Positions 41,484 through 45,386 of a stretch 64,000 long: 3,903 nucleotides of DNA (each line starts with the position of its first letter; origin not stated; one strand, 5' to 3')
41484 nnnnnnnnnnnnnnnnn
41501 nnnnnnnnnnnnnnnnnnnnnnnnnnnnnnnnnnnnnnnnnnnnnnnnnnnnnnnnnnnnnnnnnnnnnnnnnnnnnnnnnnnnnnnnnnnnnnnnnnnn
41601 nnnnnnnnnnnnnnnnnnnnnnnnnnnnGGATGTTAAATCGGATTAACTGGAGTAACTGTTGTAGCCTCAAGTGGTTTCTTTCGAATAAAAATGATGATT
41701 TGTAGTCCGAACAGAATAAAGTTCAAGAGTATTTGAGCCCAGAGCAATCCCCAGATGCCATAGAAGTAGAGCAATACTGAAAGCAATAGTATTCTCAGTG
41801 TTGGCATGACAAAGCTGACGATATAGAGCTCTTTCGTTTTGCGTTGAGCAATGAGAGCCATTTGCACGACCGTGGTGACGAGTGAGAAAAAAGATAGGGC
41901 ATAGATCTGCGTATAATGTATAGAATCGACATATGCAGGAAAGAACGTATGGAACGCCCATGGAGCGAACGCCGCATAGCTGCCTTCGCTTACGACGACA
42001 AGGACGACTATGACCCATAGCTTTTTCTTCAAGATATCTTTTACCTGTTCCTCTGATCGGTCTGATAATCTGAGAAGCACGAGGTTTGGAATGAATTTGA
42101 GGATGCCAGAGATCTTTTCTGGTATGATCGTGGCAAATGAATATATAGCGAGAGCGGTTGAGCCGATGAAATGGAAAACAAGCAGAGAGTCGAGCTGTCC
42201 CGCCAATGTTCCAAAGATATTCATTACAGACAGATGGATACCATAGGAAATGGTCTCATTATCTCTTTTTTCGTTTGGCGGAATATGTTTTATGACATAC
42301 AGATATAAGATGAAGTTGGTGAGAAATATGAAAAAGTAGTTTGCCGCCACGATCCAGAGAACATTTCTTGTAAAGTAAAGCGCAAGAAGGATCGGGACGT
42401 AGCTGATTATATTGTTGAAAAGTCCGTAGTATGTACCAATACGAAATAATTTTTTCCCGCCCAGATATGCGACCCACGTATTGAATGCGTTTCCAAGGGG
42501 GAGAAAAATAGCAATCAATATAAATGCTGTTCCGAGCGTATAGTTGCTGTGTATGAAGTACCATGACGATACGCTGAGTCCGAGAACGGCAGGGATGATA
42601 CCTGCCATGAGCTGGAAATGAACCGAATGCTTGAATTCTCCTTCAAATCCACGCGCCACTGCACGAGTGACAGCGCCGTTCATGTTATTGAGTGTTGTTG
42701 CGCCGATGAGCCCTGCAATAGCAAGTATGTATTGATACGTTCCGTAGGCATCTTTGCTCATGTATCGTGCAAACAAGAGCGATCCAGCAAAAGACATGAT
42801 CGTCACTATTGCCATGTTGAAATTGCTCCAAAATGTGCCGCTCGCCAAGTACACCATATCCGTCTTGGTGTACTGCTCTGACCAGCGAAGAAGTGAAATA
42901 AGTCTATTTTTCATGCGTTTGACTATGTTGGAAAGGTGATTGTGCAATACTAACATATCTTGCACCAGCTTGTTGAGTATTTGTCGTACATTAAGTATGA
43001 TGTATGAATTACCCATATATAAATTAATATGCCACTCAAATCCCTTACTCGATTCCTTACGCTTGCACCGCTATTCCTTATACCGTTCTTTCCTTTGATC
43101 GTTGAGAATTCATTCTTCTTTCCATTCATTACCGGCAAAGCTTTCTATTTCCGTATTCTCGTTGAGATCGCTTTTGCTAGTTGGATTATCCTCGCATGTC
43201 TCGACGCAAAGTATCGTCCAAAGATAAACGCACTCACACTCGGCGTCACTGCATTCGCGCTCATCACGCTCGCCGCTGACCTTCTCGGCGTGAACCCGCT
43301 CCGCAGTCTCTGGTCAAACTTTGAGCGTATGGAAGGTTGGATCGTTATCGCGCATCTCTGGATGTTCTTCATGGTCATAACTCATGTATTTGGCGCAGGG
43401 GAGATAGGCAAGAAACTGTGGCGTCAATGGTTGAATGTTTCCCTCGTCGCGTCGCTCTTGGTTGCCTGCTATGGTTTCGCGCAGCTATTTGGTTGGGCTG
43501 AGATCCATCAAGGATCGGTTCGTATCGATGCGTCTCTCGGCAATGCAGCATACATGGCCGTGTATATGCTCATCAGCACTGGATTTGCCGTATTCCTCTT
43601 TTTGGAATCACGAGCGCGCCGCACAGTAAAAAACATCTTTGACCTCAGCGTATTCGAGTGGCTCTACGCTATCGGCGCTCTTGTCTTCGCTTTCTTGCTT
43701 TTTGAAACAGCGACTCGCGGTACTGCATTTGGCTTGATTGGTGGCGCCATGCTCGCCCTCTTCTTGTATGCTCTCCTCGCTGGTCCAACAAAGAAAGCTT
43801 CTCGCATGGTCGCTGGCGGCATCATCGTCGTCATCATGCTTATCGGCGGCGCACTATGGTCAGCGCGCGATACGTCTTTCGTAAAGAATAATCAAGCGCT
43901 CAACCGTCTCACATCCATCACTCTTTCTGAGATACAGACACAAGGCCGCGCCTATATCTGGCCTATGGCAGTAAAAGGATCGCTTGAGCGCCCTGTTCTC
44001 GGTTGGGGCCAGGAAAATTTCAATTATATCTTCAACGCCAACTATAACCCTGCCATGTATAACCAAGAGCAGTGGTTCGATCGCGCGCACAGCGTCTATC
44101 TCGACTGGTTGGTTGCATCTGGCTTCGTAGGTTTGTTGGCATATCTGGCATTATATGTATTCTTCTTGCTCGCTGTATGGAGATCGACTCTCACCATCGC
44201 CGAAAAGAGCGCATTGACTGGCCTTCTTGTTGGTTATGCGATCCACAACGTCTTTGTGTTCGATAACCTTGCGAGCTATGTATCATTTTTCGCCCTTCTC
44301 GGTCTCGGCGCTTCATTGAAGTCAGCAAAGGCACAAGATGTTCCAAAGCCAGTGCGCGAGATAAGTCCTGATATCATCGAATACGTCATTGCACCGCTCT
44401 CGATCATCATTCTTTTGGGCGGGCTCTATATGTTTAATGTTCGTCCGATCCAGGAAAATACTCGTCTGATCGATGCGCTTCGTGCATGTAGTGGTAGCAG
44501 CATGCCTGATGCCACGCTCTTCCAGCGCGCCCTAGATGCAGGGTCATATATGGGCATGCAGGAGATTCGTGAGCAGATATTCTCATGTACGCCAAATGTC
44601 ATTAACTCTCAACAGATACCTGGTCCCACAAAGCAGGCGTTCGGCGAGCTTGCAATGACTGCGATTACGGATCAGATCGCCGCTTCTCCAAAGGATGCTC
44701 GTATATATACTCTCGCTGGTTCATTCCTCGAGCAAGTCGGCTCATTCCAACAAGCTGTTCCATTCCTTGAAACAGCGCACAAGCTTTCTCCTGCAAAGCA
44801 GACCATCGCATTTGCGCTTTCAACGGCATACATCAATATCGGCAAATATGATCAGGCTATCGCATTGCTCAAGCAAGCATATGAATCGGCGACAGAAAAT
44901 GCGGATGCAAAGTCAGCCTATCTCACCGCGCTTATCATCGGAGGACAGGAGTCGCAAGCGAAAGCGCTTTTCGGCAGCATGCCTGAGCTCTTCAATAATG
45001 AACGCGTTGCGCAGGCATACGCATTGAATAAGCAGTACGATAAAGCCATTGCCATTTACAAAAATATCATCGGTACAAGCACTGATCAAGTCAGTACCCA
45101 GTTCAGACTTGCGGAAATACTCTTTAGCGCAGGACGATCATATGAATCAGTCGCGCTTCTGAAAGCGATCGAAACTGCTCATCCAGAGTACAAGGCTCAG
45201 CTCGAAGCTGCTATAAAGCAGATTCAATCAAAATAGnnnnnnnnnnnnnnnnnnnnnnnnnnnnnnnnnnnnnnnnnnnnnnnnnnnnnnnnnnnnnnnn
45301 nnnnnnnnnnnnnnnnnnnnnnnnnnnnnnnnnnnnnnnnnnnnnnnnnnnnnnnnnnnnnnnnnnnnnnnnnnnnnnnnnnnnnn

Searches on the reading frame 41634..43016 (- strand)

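Call 3: search_protein_families(library=pfam, proteins=[window:41634-43016:-], max_evalue=1)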
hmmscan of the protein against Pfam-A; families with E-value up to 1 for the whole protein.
window:41634-43016:- (460 aa): 2 families
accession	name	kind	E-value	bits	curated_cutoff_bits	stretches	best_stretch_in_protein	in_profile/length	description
PF01943.22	Polysacc_synt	-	7.8e-10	39.1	28.2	1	60-309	4-261/274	Polysaccharide biosynthesis protein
PF04689.18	S1FA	-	0.004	17.7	21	1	219-251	13-45/66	DNA binding protein S1FA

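Call 46: search_protein_families(library=ncbifam, proteins=[window:41634-43016:-], max_evalue=0.00001)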
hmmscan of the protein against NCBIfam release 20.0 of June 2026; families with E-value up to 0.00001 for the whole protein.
window:41634-43016:- (460 aa): 0 families

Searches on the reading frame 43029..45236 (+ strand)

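Call 19: search_protein_families(library=pfam, proteins=[window:43029-45236:+], max_evalue=0.001)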
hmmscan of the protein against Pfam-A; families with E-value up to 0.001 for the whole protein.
window:43029-45236:+ (735 aa): 14 families
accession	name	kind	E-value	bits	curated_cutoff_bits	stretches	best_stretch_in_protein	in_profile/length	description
PF04932.20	Wzy_C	-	5.5e-19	68.9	31.7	1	216-373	2-149/149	O-Antigen ligase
PF14559.12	TPR_19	-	2.4e-17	63.5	25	3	605-665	5-66/68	Tetratricopeptide repeat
PF13181.12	TPR_8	-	3.6e-10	39.6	25.7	0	595-621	5-31/34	Tetratricopeptide repeat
PF13428.12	TPR_14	-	1.5e-09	38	23.5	0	595-630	5-40/44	Tetratricopeptide repeat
PF13424.12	TPR_12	-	3.6e-08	33.9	30.1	1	557-622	3-76/77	Tetratricopeptide repeat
PF07719.23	TPR_2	-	4.4e-08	33.1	27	0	595-619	5-29/34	Tetratricopeptide repeat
PF12895.13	ANAPC3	-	1e-07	32.5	27.2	0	572-634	4-63/82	Anaphase-promoting complex, cyclosome, subunit 3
PF13176.12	TPR_7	-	1.3e-06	28.5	27.9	0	596-626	4-34/36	Tetratricopeptide repeat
PF25068.1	ARM_TT21_4th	-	4.4e-06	27.5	30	0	658-713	3-57/153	Tetratricopeptide repeat protein 21 forth ARM domain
PF00515.34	TPR_1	-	1.8e-05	24.8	27.8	0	661-679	8-26/34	Tetratricopeptide repeat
PF23914.1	TPR_CcmH_CycH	-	2.4e-05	24.7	42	1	531-656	25-152/158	Cytochrome c-type biogenesis protein H TPR domain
PF25063.1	ARM_TT21_C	-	0.0002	21.7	35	0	558-616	130-189/209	Tetratricopeptide repeat protein 21 C-terminal ARM domain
PF13174.12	TPR_6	-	0.00023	22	26.3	0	661-681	7-27/33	Tetratricopeptide repeat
PF00637.26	Clathrin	-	0.00065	19.9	29.6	0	605-679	21-95/143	Region in Clathrin and VPS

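Call 46: search_protein_families(library=ncbifam, proteins=[window:43029-45236:+], max_evalue=0.00001)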
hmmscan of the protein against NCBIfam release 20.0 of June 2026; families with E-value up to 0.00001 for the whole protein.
window:43029-45236:+ (735 aa): 4 families
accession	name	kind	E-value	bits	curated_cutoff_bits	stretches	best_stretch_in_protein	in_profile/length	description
NF040959.1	MamA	equivalog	1.6e-12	47.3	200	1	544-644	58-156/204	magnetosome protein MamA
TIGR02917.1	PEP_TPR_lipo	equivalog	2.9e-11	42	312.2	1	546-721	522-702/899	XrtA/PEP-CTERM system TPR-repeat protein PrsT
NF052415.1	T3SS_chap_SctY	equivalog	4.8e-07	30.3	70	0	561-644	10-94/106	type III secretion apparatus assembly chaperone SctY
NF033920.0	C39_PA2778_fam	equivalog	1.3e-06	28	150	0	549-647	149-246/255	PA2778 family cysteine peptidase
